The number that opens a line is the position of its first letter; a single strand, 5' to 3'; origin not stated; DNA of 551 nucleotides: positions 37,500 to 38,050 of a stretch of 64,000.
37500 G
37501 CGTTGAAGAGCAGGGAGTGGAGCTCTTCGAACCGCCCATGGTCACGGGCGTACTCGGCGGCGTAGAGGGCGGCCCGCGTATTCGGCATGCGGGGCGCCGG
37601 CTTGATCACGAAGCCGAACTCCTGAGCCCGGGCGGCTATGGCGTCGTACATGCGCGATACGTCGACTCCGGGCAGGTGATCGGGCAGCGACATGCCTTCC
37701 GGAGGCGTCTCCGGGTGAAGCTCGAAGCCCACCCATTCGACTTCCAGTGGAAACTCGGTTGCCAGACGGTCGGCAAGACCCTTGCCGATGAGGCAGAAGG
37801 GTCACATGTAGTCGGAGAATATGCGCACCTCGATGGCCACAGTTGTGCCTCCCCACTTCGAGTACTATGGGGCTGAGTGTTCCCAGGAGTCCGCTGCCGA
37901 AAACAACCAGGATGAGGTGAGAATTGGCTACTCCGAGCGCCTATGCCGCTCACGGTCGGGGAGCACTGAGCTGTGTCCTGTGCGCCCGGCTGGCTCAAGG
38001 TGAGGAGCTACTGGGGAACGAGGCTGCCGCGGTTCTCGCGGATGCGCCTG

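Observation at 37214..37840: DsbA/FrnE-like oxidoreductase gene that is only intact if an in-frame TGA is read as selenocysteine (UxxC), with a SECIS-like hairpin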

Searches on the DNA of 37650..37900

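Call 72: search_rna_families(source=window, start=37650, end=37900, threshold=evalue, max_evalue=10)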
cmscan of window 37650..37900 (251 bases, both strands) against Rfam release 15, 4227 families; matches with E-value up to 10: 2.
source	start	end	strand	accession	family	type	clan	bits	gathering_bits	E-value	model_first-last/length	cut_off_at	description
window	37837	37880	+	RF00275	SNORD56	Gene; snRNA; snoRNA; CD-box;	-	14.3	36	3.2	1-71/71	no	Small nucleolar RNA SNORD56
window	37670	37714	-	RF03144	eL15-Euryarchaeota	Cis-reg; leader;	-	14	33.7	4.8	1-48/48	no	eL15-Euryarchaeota ribosomal protein leader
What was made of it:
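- Tried and rejected: Rfam: no model matches the hairpin (call 72).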
